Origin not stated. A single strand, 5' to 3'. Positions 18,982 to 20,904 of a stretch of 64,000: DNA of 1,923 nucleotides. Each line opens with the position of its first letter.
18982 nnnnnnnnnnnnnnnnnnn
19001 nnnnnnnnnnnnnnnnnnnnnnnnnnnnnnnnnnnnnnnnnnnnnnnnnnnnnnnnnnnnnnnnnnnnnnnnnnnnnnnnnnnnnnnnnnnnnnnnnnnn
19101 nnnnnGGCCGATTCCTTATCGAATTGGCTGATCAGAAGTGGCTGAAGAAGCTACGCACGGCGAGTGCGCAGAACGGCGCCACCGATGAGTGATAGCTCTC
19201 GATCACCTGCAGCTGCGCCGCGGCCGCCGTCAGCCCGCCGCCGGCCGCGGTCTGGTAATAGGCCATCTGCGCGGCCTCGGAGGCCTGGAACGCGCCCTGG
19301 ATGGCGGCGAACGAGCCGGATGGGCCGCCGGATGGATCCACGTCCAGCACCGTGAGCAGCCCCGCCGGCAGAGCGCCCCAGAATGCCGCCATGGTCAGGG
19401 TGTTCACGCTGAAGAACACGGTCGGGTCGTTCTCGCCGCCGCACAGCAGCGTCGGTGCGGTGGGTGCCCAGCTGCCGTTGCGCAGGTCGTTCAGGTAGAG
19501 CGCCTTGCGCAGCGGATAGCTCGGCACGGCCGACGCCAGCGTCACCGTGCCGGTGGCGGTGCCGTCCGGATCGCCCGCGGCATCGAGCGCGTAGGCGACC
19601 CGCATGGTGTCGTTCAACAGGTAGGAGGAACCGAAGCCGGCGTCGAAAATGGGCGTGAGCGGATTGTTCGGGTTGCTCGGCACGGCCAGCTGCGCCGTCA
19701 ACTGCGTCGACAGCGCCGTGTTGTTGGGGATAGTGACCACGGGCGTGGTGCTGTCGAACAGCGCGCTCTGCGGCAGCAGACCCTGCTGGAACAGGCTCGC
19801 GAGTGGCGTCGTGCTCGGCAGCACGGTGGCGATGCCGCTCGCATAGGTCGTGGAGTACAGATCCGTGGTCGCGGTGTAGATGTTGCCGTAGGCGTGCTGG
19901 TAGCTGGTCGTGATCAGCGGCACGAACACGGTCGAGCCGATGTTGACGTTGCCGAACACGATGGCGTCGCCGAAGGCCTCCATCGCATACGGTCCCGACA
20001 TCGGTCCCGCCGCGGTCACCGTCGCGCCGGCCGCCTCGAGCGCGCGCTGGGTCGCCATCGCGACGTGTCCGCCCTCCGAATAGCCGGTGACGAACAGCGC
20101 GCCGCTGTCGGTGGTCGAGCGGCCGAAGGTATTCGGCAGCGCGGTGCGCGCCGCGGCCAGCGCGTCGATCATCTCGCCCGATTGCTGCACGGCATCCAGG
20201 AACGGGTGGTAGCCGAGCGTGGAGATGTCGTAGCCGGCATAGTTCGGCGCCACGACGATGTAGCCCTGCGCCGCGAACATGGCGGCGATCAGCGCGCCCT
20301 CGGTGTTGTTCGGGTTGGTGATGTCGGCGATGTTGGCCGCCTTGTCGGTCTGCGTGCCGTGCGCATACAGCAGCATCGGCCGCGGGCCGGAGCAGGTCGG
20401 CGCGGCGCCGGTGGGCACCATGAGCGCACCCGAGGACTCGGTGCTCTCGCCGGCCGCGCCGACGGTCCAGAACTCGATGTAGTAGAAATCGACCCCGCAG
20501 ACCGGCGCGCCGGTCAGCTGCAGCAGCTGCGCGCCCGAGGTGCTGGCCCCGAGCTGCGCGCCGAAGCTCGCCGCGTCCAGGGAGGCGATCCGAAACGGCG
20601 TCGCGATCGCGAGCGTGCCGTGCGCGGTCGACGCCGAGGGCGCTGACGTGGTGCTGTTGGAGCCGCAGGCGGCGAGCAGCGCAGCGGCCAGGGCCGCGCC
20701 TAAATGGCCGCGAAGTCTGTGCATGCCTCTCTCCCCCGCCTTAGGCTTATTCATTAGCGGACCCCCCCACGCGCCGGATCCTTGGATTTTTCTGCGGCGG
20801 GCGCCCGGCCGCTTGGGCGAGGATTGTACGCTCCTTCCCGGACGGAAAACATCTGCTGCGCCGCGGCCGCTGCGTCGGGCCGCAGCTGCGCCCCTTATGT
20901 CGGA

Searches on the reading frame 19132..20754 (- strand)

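Call 9: search_protein_families(library=pfam, proteins=[window:19132-20754:-], max_evalue=1)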
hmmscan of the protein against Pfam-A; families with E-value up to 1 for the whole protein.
window:19132-20754:- (540 aa): 5 families
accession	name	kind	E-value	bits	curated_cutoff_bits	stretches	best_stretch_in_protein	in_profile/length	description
PF00326.27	Peptidase_S9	-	6.6e-05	22.9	22.6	1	157-237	7-83/213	Prolyl oligopeptidase family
PF07224.18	Chlorophyllase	-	0.003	16.8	26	1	109-235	29-133/301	Chlorophyllase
PF00975.26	Thioesterase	-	0.0081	16.8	26.4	1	211-248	59-96/226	Thioesterase domain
PF01738.24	DLH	-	0.0092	16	21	1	154-250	31-129/217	Dienelactone hydrolase family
PF07859.19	Abhydrolase_3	-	0.24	11.6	25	1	183-244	43-97/210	alpha/beta hydrolase fold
